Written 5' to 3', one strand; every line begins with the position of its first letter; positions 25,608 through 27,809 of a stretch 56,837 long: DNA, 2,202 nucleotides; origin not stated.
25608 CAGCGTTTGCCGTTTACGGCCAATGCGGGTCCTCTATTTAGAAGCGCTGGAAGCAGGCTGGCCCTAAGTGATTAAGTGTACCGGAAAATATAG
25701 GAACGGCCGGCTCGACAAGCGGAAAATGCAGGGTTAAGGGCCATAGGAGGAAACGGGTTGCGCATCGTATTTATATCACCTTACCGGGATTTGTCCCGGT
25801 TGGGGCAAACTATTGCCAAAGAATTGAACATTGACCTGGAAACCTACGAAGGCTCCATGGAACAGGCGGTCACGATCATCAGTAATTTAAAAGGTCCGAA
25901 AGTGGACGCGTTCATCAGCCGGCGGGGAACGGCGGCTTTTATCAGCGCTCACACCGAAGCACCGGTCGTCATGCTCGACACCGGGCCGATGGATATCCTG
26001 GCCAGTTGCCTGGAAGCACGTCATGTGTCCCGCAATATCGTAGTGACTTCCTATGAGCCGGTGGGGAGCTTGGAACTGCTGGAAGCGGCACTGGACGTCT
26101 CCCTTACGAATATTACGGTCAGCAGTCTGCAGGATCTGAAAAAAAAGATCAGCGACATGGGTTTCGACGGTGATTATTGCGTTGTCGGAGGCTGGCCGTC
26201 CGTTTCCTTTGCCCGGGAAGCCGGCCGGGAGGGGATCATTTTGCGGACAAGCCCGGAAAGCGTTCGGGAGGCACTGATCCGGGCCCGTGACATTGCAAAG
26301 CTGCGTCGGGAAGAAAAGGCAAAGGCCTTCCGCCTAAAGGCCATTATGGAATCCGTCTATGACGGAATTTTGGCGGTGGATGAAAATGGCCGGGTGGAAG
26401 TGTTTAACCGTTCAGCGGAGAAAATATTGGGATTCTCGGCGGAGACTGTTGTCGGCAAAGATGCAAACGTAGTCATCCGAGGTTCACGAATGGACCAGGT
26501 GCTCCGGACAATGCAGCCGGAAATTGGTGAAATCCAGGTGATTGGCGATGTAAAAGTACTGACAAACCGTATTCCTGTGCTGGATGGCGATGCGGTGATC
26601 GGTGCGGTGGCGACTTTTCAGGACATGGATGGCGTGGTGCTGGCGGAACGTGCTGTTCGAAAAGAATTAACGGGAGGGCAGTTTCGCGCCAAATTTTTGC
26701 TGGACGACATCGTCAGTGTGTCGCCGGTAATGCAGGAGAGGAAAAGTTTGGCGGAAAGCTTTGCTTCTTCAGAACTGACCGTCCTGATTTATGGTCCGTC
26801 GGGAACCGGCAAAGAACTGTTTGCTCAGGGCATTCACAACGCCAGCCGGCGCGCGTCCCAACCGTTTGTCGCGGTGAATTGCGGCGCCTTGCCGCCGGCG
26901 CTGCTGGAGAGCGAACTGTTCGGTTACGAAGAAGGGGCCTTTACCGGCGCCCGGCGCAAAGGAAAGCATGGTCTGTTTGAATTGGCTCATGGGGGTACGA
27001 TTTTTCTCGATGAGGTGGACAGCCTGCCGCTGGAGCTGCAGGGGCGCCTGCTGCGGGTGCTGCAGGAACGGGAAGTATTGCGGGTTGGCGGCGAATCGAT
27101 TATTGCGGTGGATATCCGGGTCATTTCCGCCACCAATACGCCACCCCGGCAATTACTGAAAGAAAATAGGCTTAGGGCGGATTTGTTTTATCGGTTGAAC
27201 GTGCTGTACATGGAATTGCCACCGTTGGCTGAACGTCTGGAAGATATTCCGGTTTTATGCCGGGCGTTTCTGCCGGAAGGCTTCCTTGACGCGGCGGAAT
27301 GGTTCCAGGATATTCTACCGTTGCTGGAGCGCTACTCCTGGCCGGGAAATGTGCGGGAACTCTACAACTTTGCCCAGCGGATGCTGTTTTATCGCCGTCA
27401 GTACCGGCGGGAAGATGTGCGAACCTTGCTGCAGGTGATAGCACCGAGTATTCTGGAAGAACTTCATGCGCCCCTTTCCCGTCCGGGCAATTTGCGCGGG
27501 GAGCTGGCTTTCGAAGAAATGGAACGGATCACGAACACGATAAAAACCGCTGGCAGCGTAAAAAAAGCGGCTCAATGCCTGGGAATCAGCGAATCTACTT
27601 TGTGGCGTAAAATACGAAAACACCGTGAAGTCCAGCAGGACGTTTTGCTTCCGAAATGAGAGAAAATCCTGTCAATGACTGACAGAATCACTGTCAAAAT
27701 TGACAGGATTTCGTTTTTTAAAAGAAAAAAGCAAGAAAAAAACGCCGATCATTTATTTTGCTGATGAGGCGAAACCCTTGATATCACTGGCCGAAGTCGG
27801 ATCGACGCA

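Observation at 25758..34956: One sigma-54 activator, two -24/-12 promoters: cysteine-desulfidase-family gene plus a UroD-like/M24/TctBAC operon as a single regulon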

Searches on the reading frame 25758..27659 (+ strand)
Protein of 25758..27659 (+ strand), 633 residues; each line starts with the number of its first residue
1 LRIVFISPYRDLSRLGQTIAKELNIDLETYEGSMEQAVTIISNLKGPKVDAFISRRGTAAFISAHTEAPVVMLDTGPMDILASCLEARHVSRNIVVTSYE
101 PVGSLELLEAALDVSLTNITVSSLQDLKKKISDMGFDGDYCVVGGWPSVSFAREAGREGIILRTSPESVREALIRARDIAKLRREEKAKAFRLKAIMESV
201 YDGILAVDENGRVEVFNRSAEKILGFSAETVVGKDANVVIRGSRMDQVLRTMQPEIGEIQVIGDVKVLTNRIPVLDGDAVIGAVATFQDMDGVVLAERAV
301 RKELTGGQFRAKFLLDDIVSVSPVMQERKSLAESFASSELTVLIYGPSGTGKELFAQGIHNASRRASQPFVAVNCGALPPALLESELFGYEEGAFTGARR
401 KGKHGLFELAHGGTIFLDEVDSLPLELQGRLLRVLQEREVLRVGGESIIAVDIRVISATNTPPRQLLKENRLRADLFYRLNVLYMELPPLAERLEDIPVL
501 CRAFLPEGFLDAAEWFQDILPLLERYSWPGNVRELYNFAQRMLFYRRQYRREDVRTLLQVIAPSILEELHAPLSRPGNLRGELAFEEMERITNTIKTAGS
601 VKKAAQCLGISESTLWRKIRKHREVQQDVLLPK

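Call 5: search_protein_families(library=pfam, proteins=[window:25758-27659:+])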
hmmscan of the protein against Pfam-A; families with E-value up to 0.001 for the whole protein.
window:25758-27659:+ (633 aa): 14 families
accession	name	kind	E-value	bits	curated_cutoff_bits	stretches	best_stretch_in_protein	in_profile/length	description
PF00158.32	Sigma54_activat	-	4.3e-65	218.9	20.2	1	319-484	2-166/168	Sigma-54 interaction domain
PF06506.16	PrpR_N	-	1.8e-30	106.2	29.1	1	22-186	2-167/167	Propionate catabolism activator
PF14532.12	Sigma54_activ_2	-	8.4e-17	62.1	25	1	322-490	4-138/138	Sigma-54 interaction domain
PF00989.32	PAS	-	3.3e-12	46.8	22.6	1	192-290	2-113/113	PAS fold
PF25601.1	AAA_lid_14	-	8.8e-11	41.9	27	1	492-545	2-59/87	AAA+ ATPase lid domain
PF07728.20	AAA_5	-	1.1e-09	38.8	22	1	342-474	2-133/139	AAA domain (dynein-related subfamily)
PF02954.25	HTH_8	-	2.4e-08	34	22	1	584-622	3-42/42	Bacterial regulatory protein, Fis family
PF13426.13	PAS_9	-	8.8e-08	32.8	27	1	202-290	2-101/103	PAS domain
PF00004.35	AAA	-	3e-07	31.4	21.2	1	342-476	1-125/131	ATPase family associated with various cellular activities (AAA)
PF13188.13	PAS_8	-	3.4e-06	27.2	21.8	1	192-240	2-38/65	PAS domain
PF01078.27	Mg_chelatase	-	0.0003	20.7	20.3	0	394-465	89-162/207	Magnesium chelatase, subunit ChlI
PF07724.20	AAA_2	-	0.0004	20.9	27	1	340-471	4-135/166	AAA domain (Cdc48 subfamily)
PF08448.16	PAS_4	-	0.00064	20.4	23.1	0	198-289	2-104/110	PAS fold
PF00126.33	HTH_1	-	0.00075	19.8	26.6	0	594-624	9-39/60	Bacterial regulatory helix-turn-helix protein, lysR family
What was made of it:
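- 25758..27659 (+): Sigma-54 enhancer-binding activator (633 aa): PrpR_N sensor, PAS, AAA+ with GAFTGA loop, Fis-type HTH. Pfam hits (call 5).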

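Call 6: search_protein_families(library=ncbifam, proteins=[window:25758-27659:+])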
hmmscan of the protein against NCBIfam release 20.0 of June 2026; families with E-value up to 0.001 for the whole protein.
window:25758-27659:+ (633 aa): 39 families (the best 25 are shown)
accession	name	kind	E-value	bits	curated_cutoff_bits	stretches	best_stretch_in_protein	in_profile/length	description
TIGR02329.1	propionate_PrpR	equivalog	4.5e-112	375.4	499.2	1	25-620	30-525/526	propionate catabolism operon regulatory protein PrpR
NF041552.1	TF_PrdR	equivalog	2.9e-104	349.5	795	1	188-621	131-575/577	sigma-54 dependent transcriptional regulator PrdR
NF011953.0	PRK15424.1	equivalog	3.4e-104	349.4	703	2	297-623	200-535/538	propionate catabolism operon regulatory protein PrpR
TIGR01818.1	ntrC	equivalog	6.1e-79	265.9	558.6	1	292-620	106-461/463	nitrogen regulation protein NR(I)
TIGR02915.1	PEP_resp_reg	equivalog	2e-76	257.7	502.6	1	315-622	138-442/445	PEP-CTERM-box response regulator transcription factor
TIGR01817.1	nifA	equivalog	4.7e-76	256.7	528.85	1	310-541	190-423/534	nif-specific transcriptional activator NifA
NF008469.0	PRK11361.1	equivalog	1.5e-74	251.4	714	1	310-621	137-453/461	acetoacetate metabolism transcriptional regulator AtoC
NF003451.0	PRK05022.1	equivalog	2.5e-74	250.8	476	1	315-618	189-504/512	nitric oxide reductase transcriptional regulator NorR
NF038308.1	RNA_repair_RtcR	equivalog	1.1e-68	232.4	650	1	310-565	174-443/530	RNA repair transcriptional activator RtcR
NF011695.0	PRK15115.1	equivalog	1.8e-66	224.7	763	1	316-540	135-362/445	two-component system response regulator GlrR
NF011958.0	PRK15429.1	equivalog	3.6e-66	224.2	830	1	316-622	379-684/692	formate hydrogenlyase transcriptional activator FlhA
NF050807.1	TransRegFlbDCaul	equivalog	6.2e-66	223.1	750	1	317-625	119-441/454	sigma-54-dependent transcriptional regulator FlbD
NF008485.2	PRK11388.1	equivalog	1.3e-65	221.9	551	1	185-623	204-636/643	dihydroxyacetone kinase operon transcriptional regulator DhaR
NF041906.1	V4R_TF_MobR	exception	4e-65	220.3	999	1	322-621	238-543/544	phenol degradation transcriptional regulator MobR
NF008085.0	PRK10820.1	equivalog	2.6e-64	217.7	576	1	177-622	68-510/520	transcriptional regulator TyrR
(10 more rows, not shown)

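Call 94: find_homologous_proteins(query=window:25758-27656:+, max_evalue=1e-100)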
Query window:25758-27656:+ (633 aa): 1955 proteins with E <= 1e-100 among 8000 candidates; the best 120 are listed.
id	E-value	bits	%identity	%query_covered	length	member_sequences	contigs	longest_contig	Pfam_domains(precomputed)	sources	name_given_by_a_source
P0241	0.0e+0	1387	100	100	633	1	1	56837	PF13426.14,PF13188.14,PF00158.33,PF06506.17,PF25601.2,PF02954.26,PF00004.36,PF00989.32,PF14532.13,PF07728.21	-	-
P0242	0.0e+0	1246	90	99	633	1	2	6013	PF13426.14,PF00158.33,PF06506.17,PF25601.2,PF02954.26,PF00004.36,PF00989.32,PF14532.13,PF07728.21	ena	-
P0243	0.0e+0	1072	76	99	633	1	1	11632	PF13426.14,PF13188.14,PF06506.17,PF00004.36,PF14532.13,PF07728.21,PF00158.33,PF25601.2,PF02954.26,PF18024.8,PF13542.13,PF00989.32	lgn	-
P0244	7.6e-259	878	65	98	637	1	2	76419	PF13188.14,PF00158.33,PF07724.21,PF06506.17,PF25601.2,PF02954.26,PF00004.36,PF00989.32,PF14532.13,PF07728.21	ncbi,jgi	jgi:propionate catabolism operon transcriptional regulator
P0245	3.5e-258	876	65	98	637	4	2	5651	PF13188.14,PF00158.33,PF06506.17,PF25601.2,PF02954.26,PF00004.36,PF00989.32,PF14532.13,PF07728.21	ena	-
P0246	6.4e-256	869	63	98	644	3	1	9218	PF13188.14,PF00158.33,PF06506.17,PF25601.2,PF02954.26,PF00004.36,PF00989.32,PF14532.13,PF07728.21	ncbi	-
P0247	1.6e-255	867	64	100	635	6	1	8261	PF13188.14,PF13384.13,PF06506.17,PF00004.36,PF14532.13,PF07728.21,PF00158.33,PF25601.2,PF02954.26,PF18024.8,PF13542.13,PF00989.32,PF01078.28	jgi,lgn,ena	-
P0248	3.4e-255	866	63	98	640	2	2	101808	PF13426.14,PF13188.14,PF00158.33,PF06506.17,PF25601.2,PF02954.26,PF00004.36,PF00989.32,PF14532.13,PF07728.21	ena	-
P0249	4.2e-252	856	63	98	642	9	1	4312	PF13188.14,PF00158.33,PF06506.17,PF25601.2,PF02954.26,PF00004.36,PF00989.32,PF14532.13,PF07728.21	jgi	-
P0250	1.7e-250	851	62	99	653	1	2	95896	PF13426.14,PF13188.14,PF00158.33,PF06506.17,PF25601.2,PF02954.26,PF00004.36,PF00989.32,PF14532.13,PF07728.21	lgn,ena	-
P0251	1.9e-235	801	60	99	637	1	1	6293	PF00126.34,PF13426.14,PF06506.17,PF00004.36,PF14532.13,PF07728.21,PF12860.14,PF00158.33,PF07724.21,PF25601.2,PF02954.26,PF08448.17,PF00989.32,PF01078.28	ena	-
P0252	3.8e-234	797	59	98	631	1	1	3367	PF00126.34,PF00158.33,PF06506.17,PF25601.2,PF02954.26,PF00004.36,PF00989.32,PF14532.13,PF07728.21,PF01078.28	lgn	-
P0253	9.2e-233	792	59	98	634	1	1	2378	PF13426.14,PF13188.14,PF06506.17,PF00004.36,PF14532.13,PF07728.21,PF00158.33,PF07724.21,PF25601.2,PF02954.26,PF08448.17,PF00989.32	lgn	-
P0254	1.7e-226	772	57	98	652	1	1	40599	PF13426.14,PF00158.33,PF06506.17,PF25601.2,PF02954.26,PF00004.36,PF00989.32,PF14532.13,PF07728.21,PF01078.28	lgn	-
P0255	4.2e-222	757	56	99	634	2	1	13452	PF00126.34,PF00158.33,PF06506.17,PF25601.2,PF02954.26,PF00004.36,PF00989.32,PF14532.13,PF07728.21,PF01078.28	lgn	-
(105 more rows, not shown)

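Call 95: find_encoding_contigs(protein=P0242, flank=10000, max_places=1)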
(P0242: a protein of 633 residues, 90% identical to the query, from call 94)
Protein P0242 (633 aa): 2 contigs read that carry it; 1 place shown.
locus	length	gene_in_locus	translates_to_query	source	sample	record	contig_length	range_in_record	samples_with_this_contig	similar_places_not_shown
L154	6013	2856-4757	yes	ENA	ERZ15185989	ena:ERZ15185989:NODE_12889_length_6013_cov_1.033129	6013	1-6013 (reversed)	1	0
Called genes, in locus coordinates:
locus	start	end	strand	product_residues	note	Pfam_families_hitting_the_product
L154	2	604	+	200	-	?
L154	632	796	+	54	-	-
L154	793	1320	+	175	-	PF00072:Response_reg, PF00486:Trans_reg_C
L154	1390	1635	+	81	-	PF12637:TSCPD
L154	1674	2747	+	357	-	PF01435:Peptidase_M48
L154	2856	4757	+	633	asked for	PF06506:PrpR_N, PF00989:PAS, PF13426:PAS_9 (weak), PF00158:Sigma54_activat, PF14532:Sigma54_activ_2, PF00004:AAA (weak), PF07728:AAA_5, PF25601:AAA_lid_14, +1 more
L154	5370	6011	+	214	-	?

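Call 96: find_encoding_contigs(protein=P0244, flank=10000, max_places=1)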
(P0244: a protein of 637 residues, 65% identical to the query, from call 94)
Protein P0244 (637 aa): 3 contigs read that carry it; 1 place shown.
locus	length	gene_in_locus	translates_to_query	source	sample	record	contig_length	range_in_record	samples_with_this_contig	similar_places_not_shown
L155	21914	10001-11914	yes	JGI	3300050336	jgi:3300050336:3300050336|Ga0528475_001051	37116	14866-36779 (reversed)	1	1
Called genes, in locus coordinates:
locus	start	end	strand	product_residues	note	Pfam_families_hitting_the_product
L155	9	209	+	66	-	-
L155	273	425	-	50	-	-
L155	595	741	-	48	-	-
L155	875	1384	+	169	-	PF00881:Nitroreductase, PF14512:TM1586_NiRdase (faint)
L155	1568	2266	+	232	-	PF03483:B3_4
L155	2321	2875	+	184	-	PF04011:LemA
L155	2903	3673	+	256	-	PF04536:TPM_phosphatase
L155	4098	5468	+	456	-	PF00657:Lipase_GDSL (weak), PF13472:Lipase_GDSL_2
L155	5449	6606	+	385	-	PF00248:Aldo_ket_red, PF13746:Fer4_18 (faint), PF14697:Fer4_21 (faint), PF13237:Fer4_10 (faint), PF13187:Fer4_9, PF13534:Fer4_17 (weak)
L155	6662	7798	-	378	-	PF13483:Lactamase_B_3, PF00753:Lactamase_B (faint), PF12706:Lactamase_B_2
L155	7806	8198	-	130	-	PF00376:MerR, PF13411:MerR_1, PF09278:MerR-DNA-bind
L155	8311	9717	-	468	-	PF00939:Na_sulph_symp, PF03600:CitMHS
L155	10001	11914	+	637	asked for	PF06506:PrpR_N, PF00989:PAS, PF13188:PAS_8 (weak), PF00158:Sigma54_activat, PF14532:Sigma54_activ_2, PF07728:AAA_5, PF25601:AAA_lid_14, PF02954:HTH_8, +2 more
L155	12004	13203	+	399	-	PF02515:CoA_transf_3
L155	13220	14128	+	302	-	PF00682:HMGL-like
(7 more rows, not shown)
